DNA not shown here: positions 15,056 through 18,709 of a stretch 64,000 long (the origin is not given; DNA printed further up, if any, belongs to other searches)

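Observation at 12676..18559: Two-gene operon: 1117-aa Tat-lipoprotein with a buried hydrophobic helical block plus a 780-aa pentapeptide-repeat lipoprotein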

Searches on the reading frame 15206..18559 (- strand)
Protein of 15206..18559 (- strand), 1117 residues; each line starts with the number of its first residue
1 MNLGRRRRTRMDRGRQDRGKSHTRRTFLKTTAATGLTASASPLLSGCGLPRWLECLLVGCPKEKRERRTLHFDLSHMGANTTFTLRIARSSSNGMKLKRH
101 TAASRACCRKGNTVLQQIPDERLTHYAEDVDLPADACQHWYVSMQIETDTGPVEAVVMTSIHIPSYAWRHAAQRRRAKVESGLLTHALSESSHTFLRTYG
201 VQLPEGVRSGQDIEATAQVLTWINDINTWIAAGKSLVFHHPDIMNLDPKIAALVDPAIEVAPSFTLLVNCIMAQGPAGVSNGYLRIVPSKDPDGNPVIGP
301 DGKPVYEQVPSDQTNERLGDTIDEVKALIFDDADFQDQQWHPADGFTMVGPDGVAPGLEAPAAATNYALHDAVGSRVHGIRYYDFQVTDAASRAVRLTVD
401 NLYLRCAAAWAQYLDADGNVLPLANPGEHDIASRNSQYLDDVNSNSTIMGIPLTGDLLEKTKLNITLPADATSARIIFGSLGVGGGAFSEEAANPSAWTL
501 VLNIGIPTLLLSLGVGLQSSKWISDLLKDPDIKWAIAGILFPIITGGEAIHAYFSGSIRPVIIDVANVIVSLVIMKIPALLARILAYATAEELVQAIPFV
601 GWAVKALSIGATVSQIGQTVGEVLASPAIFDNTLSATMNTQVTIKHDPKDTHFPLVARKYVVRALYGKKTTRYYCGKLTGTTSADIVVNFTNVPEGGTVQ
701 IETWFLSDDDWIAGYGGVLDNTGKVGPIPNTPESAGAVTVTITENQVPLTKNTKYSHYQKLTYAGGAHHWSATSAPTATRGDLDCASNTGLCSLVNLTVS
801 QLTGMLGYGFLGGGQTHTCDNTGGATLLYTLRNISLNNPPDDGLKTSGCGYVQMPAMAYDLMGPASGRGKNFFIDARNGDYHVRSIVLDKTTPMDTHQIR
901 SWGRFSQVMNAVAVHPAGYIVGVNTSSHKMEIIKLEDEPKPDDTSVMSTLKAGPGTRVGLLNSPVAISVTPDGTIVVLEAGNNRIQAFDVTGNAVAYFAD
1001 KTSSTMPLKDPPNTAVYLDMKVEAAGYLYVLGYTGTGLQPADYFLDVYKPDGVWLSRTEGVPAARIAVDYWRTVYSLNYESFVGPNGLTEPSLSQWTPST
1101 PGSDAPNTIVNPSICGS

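Call 5: search_protein_families(library=pfam, proteins=[window:15206-18559:-], max_evalue=1)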
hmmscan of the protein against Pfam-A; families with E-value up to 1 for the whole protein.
window:15206-18559:- (1117 aa): 2 families
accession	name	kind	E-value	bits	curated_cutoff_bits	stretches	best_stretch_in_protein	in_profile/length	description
PF01436.27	NHL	-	0.00051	20.4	20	1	961-988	1-28/28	NHL repeat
PF10518.14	TAT_signal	-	0.0014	19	22.7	1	23-39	3-19/21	TAT (twin-arginine translocation) pathway signal sequence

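Call 6: search_protein_families(library=ncbifam, proteins=[window:15206-18559:-], max_evalue=1)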
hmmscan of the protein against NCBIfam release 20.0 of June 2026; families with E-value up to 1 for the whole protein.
window:15206-18559:- (1117 aa): 2 families
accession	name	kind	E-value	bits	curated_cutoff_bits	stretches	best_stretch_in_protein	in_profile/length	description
NF035926.1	scyF_NHL_VPEP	equivalog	0.00012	21.3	350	1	945-1011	183-249/376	scytonemin biosynthesis PEP-CTERM protein ScyF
TIGR01409.1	TAT_signal_seq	domain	0.0062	16.9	16.7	1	23-43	2-22/29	twin-arginine translocation signal domain-containing protein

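Call 10: find_homologous_proteins(query=window:15206-18559:-)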
Query window:15206-18559:- (1117 aa): 34 proteins with E <= 0.001 among 8000 candidates.
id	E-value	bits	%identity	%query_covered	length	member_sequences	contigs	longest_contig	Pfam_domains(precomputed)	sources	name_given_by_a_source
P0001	0.0e+0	2543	100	99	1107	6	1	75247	-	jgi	-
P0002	0.0e+0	1754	75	91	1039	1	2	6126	-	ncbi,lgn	-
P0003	1.6e-219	750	41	96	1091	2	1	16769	PF10518.15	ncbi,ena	-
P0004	5.7e-202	692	39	96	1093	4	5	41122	-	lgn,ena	-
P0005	7.9e-201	688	37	96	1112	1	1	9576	-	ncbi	-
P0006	1.7e-195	670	37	98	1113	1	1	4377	-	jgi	jgi:hypothetical protein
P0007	9.2e-193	661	37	93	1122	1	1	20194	-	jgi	jgi:hypothetical protein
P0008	2.9e-191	656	37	97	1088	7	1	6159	-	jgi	-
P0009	9.1e-191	654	36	98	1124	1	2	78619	-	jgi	jgi:hypothetical protein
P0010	4.5e-189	649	37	97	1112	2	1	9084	-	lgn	-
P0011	1.2e-187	644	37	97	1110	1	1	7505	-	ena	-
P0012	2.3e-187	643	38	93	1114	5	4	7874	-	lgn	-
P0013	6.1e-183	629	36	98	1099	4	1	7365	-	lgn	-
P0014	1.3e-178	614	35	98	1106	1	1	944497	-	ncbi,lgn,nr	ncbi:hypothetical protein KF840_13100 [bacterium]|nr:hypothetical protein [bacterium]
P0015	1.6e-178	614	36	99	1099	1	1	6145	-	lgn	-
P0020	3.1e-172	593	35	96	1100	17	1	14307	-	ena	-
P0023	3.2e-117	411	31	64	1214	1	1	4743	PF07452.18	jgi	jgi:hypothetical protein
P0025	1.6e-102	362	26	72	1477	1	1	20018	-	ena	-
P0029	2.4e-90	322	30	93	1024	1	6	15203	-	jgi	jgi:hypothetical protein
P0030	1.6e-87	313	26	65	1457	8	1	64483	-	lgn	-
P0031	7.6e-85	304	27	72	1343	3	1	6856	-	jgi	jgi:hypothetical protein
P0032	3.0e-84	302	30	93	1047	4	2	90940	-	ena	-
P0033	1.2e-71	260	26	64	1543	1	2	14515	-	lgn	-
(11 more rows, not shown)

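Call 12: find_encoding_contigs(protein=P0014, flank=10000, max_places=2)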
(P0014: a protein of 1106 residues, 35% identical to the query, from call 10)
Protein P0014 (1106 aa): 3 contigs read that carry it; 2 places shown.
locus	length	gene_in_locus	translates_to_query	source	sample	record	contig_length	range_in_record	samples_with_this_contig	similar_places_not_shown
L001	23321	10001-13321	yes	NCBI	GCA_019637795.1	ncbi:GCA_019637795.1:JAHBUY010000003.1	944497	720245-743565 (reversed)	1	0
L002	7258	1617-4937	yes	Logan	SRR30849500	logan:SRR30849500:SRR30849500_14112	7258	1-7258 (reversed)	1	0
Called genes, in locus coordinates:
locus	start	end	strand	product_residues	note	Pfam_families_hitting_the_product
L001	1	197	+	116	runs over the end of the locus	PF03960:ArsC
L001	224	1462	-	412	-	-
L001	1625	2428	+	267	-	PF00378:ECH_1, PF16113:ECH_2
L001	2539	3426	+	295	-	PF13795:HupE_UreJ_2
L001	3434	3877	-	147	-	PF18856:baeRF_family12, PF10116:Host_attach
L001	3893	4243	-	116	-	PF01258:zf-dskA_traR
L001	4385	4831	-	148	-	PF01638:HxlR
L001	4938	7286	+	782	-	PF04879:Molybdop_Fe4S4, PF00384:Molybdopterin, PF01568:Molydop_binding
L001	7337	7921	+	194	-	PF01323:DSBA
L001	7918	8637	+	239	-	PF00106:adh_short, PF08659:KR (weak), PF13561:adh_short_C2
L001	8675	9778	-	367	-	PF04055:Radical_SAM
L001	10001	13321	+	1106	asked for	-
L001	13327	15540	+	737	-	PF13576:Pentapeptide_3 (faint), PF00805:Pentapeptide (weak), PF13599:Pentapeptide_4 (weak), PF00805:Pentapeptide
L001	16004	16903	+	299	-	PF01734:Patatin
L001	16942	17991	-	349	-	PF01699:Na_Ca_ex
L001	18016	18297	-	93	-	-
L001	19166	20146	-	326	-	-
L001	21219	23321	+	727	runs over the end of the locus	PF08450:SGL (faint), PF13449:Phytase-like (faint), PF20067:SSL_N (faint), PF24684:Vgb_lyase, PF01436:NHL (faint), PF07494:Reg_prop (faint), PF25021:TEN_NHL (faint), PF24684:Vgb_lyase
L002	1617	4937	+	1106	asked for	-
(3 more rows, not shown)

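Call 15: find_encoding_contigs(protein=P0009, flank=10000, max_places=1)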
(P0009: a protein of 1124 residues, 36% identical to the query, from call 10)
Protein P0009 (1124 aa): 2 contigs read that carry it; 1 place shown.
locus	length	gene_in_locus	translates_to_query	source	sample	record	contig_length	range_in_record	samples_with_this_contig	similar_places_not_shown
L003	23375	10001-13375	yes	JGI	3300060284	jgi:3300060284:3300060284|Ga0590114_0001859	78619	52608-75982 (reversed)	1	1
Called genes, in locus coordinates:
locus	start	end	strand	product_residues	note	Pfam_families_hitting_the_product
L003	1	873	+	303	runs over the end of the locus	PF00535:Glycos_transf_2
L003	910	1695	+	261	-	PF00483:NTP_transferase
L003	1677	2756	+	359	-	PF01073:3Beta_HSD, PF01370:Epimerase, PF04321:RmlD_sub_bind, PF16363:GDP_Man_Dehyd, PF02719:Polysacc_synt_2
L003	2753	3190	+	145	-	PF00908:dTDP_sugar_isom (weak)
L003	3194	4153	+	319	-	PF01073:3Beta_HSD (weak), PF01370:Epimerase, PF04321:RmlD_sub_bind, PF05368:NmrA (weak), PF13460:NAD_binding_10, PF16363:GDP_Man_Dehyd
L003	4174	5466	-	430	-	PF01266:DAO, PF01593:Amino_oxidase, PF03486:HI0933_like (faint), PF13450:NAD_binding_8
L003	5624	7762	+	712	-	PF10060:DUF2298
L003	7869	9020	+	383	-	PF20706:GT4-conflict (faint), PF13439:Glyco_transf_4, PF13579:Glyco_trans_4_4, PF00534:Glycos_transf_1, PF13692:Glyco_trans_1_4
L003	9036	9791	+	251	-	PF13489:Methyltransf_23, PF07021:MetW (weak), PF13847:Methyltransf_31, PF08241:Methyltransf_11, PF08242:Methyltransf_12, PF13649:Methyltransf_25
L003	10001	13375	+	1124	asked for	-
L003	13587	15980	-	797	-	PF00805:Pentapeptide (weak), PF13576:Pentapeptide_3 (faint), PF13599:Pentapeptide_4 (faint), PF00805:Pentapeptide (weak)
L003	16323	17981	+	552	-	-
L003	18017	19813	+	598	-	-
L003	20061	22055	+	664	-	PF07696:7TMR-DISMED2, PF07695:7TMR-DISM_7TM, PF00512:HisKA, PF02518:HATPase_c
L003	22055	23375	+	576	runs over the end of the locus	PF00072:Response_reg, PF00211:Guanylate_cyc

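Call 16: find_encoding_contigs(protein=P0032, flank=10000, max_places=1)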
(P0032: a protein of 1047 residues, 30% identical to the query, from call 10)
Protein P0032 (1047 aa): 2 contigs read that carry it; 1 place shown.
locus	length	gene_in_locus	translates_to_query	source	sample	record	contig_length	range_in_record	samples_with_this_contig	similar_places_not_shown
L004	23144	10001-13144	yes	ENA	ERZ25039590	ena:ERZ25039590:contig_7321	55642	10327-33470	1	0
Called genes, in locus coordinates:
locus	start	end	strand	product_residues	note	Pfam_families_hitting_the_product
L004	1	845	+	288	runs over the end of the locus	PF01609:DDE_Tnp_1, PF13612:DDE_Tnp_1_3 (weak)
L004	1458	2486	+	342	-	PF00005:ABC_tran, PF13304:AAA_21 (faint)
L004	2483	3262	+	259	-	PF01061:ABC2_membrane, PF12698:ABC2_membrane_3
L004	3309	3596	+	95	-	-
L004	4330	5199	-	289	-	PF01609:DDE_Tnp_1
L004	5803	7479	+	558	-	PF20154:LNT_N, PF00795:CN_hydrolase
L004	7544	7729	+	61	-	-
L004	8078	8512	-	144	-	-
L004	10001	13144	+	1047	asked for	-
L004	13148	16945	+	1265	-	PF13576:Pentapeptide_3 (faint), PF00805:Pentapeptide, PF13599:Pentapeptide_4 (weak), PF00805:Pentapeptide, PF00041:fn3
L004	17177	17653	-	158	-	-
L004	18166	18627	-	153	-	-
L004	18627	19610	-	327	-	PF04672:Methyltransf_19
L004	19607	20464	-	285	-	PF01135:PCMT (faint), PF01209:Ubie_methyltran, PF13489:Methyltransf_23 (weak), PF13649:Methyltransf_25, PF13847:Methyltransf_31, PF08241:Methyltransf_11, PF08242:Methyltransf_12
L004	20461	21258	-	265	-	PF13379:NMT1_2 (faint), PF09084:NMT1 (weak)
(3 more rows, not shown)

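Call 17: find_encoding_contigs(protein=P0030, flank=10000, max_places=1)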
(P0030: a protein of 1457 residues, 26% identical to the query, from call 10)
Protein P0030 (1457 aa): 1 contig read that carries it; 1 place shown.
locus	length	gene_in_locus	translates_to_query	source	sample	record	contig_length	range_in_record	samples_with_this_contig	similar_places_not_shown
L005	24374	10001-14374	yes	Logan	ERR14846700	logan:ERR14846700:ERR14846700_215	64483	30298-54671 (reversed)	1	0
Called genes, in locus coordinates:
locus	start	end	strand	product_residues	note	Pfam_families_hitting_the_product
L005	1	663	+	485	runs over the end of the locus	PF00361:Proton_antipo_M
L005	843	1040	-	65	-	-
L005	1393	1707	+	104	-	PF05957:DUF883, PF19029:DUF883_C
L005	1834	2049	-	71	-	-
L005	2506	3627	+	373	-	PF02771:Acyl-CoA_dh_N, PF02770:Acyl-CoA_dh_M, PF00441:Acyl-CoA_dh_1, PF08028:Acyl-CoA_dh_2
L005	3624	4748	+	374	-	PF00702:Hydrolase (faint), PF12689:Acid_PPase (faint)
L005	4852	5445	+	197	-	-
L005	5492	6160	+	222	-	-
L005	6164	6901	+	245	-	-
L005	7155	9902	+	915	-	PF00805:Pentapeptide (weak), PF13576:Pentapeptide_3 (faint), PF00805:Pentapeptide, PF13599:Pentapeptide_4 (weak), PF00805:Pentapeptide (weak), PF13599:Pentapeptide_4 (weak), PF00805:Pentapeptide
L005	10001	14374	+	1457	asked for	-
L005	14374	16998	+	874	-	-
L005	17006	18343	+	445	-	-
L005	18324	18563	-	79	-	-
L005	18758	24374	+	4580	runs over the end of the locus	PF00501:AMP-binding, PF00109:ketoacyl-synt, PF00550:PP-binding, PF02801:Ketoacyl-synt_C, PF16197:KAsynt_C_assoc, PF22336:RhiE-like_linker, PF22621:CurL-like_PKS_C, PF08659:KR, +24 more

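Call 20: search_solved_structures(query=A1, max_evalue=1)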
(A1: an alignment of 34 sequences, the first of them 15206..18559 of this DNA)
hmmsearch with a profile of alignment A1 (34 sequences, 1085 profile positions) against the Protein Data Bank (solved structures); distinct sequences matched with E-value up to 1: 41.
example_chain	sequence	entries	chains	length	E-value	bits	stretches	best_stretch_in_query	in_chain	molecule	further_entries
7qrx_A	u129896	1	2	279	1.3e-21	79.2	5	891-972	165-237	E3 ubiquitin-protein ligase TRIM71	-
9jur_A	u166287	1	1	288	1.6e-21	78.9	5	892-972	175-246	E3 ubiquitin-protein ligase TRIM71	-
8j72_A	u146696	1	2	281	2.7e-21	78.2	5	890-975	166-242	E3 ubiquitin-protein ligase TRIM71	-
6d69_A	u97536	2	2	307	4.7e-21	77.4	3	931-977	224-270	NHL Repeat Region of D. melanogaster Thin | Thin, isoform D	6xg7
6fpt_A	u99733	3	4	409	2.7e-18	68.3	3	890-974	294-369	E3 ubiquitin-protein ligase TRIM71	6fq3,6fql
7qrw_A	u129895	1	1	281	3.4e-14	54.7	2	933-974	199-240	Isoform 4 of Tripartite motif-containing protein 3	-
7b2r_A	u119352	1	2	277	7.3e-13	50.3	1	933-972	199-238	Tripartite motif-containing protein 2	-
7qrv_A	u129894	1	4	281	7.5e-13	50.2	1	933-972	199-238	Tripartite motif-containing protein 2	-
7b96_A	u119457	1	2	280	7.6e-13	50.2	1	933-972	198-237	Isoform 2 of Tripartite motif-containing protein 2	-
5ex7_A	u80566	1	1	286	2e-07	32.3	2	939-978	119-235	Brain tumor protein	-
1q7f_A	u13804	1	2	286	2.1e-07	32.2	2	939-978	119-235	brain tumor CG10719-PA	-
4zlr_A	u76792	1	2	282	2.2e-07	32.2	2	939-978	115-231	Brain tumor protein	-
6i38_A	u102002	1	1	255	2.1e-05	25.6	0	939-965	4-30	nv2Pizza6-AYW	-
6rej_A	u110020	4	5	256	3e-05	25.1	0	977-978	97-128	Pizza6-SH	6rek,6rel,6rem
6i3b_A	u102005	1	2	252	3.4e-05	24.9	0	940-963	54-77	cPizza6-AYW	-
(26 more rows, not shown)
